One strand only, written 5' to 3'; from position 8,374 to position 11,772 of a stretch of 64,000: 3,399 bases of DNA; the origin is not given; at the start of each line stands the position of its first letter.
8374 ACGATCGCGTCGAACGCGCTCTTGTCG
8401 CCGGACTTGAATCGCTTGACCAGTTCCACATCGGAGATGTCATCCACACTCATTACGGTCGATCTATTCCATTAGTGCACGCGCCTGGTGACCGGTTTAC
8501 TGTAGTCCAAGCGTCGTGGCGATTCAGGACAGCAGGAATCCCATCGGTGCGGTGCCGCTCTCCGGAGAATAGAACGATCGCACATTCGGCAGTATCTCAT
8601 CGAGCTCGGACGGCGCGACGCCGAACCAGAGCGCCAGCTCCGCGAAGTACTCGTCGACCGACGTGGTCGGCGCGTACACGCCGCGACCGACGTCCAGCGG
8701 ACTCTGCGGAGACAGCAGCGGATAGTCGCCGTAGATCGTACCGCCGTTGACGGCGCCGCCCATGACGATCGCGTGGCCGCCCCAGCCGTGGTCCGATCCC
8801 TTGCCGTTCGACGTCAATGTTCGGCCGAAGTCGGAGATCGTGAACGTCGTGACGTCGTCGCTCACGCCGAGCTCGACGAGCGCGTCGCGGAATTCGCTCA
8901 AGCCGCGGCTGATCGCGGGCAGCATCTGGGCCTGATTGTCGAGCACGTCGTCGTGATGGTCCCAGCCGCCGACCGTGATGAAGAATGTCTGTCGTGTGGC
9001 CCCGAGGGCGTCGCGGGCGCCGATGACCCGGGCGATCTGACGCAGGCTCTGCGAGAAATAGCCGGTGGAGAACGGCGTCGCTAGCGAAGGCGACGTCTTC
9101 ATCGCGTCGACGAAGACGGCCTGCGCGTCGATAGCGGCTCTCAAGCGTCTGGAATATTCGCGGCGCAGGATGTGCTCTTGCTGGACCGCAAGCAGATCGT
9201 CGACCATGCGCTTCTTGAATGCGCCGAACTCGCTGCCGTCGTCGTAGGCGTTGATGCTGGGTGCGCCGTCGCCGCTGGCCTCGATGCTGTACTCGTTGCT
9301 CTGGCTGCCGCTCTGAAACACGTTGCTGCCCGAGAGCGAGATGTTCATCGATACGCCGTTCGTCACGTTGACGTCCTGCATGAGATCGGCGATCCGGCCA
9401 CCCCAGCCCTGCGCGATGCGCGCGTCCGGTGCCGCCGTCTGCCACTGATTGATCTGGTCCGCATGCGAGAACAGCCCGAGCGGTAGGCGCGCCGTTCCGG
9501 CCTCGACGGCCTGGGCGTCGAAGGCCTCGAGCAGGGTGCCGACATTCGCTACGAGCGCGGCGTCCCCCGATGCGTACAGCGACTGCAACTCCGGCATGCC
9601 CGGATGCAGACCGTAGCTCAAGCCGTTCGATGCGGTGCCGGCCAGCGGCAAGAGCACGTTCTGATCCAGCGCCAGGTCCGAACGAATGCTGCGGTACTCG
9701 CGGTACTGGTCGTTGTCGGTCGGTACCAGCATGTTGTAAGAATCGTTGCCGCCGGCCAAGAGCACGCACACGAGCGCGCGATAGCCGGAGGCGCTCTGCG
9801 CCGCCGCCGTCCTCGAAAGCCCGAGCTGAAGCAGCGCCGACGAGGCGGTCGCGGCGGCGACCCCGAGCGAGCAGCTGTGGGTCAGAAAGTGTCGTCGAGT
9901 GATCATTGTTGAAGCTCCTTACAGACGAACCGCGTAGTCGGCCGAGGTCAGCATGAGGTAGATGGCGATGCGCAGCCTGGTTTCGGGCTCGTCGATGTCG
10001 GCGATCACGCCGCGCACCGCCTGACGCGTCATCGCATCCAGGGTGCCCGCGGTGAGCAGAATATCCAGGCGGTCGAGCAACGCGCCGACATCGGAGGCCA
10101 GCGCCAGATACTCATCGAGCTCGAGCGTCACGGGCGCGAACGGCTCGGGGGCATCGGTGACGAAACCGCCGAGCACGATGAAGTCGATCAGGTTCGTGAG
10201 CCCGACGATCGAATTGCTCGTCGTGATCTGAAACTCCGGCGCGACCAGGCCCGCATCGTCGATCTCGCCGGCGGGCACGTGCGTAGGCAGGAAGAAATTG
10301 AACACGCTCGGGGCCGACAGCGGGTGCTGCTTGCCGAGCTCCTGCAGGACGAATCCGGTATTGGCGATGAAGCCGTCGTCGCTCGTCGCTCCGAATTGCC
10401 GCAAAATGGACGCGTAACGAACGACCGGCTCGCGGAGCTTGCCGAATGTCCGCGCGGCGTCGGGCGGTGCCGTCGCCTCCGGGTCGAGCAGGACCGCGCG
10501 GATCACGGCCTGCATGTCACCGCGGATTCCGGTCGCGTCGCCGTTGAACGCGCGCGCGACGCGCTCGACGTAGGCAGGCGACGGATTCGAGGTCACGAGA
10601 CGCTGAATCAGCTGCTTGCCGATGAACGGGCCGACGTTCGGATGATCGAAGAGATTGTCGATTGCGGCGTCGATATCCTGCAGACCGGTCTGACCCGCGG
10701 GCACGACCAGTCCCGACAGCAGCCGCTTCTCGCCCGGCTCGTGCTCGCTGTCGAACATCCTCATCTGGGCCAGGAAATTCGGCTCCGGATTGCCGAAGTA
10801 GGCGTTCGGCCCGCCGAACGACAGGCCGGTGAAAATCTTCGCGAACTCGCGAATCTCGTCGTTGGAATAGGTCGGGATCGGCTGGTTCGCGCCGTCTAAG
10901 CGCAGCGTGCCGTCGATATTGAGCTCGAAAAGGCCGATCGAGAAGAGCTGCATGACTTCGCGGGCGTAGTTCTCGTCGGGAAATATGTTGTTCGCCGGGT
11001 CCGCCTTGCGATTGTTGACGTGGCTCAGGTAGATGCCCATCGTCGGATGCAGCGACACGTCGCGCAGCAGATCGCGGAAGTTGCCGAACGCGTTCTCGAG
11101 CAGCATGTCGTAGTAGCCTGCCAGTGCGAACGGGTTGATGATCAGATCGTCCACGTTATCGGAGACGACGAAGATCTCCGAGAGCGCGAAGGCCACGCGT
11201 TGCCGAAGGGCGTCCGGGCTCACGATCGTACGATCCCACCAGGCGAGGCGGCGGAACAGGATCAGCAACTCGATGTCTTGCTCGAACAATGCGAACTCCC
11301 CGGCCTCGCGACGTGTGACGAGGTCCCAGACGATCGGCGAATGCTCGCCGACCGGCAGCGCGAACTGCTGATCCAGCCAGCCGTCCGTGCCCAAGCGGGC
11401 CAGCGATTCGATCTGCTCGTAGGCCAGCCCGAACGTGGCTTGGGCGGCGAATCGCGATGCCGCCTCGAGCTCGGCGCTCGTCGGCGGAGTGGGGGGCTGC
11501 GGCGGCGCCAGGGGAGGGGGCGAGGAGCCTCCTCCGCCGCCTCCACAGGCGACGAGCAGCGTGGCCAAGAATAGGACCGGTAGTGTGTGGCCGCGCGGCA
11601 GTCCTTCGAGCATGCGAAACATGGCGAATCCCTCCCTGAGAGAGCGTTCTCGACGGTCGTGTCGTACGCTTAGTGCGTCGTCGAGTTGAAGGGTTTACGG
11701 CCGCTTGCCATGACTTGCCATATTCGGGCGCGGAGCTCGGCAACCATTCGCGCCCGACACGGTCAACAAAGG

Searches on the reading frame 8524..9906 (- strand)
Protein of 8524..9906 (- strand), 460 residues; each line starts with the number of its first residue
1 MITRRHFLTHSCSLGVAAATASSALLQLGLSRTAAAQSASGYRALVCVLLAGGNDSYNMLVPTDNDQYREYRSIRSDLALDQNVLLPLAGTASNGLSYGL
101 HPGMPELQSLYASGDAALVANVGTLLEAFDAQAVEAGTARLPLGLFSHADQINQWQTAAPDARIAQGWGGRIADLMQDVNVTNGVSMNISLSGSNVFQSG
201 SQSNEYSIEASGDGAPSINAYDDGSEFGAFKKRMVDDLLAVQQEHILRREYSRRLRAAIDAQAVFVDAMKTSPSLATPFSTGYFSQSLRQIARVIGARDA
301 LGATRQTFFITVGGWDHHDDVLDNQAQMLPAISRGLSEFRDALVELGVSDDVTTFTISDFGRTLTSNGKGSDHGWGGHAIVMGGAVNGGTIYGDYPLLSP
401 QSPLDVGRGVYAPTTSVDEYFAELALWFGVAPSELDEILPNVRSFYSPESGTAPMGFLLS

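Call 90: search_protein_families(library=pfam, proteins=[window:8524-9906:-], max_evalue=0.0001)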
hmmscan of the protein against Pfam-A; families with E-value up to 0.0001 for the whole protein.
window:8524-9906:- (460 aa): 1 family
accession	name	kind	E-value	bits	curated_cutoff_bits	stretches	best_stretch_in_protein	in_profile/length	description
PF07394.17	DUF1501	-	1e-34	120.8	27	1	43-430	2-379/390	Protein of unknown function (DUF1501)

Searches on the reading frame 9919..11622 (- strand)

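Call 90: search_protein_families(library=pfam, proteins=[window:9919-11622:-], max_evalue=0.0001)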
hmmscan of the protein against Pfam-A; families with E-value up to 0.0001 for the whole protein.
window:9919-11622:- (567 aa): 1 family
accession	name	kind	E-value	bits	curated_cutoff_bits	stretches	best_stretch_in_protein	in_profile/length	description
PF08811.16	DUF1800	-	5.6e-85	286.5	26.1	1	58-564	2-418/419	Protein of unknown function (DUF1800)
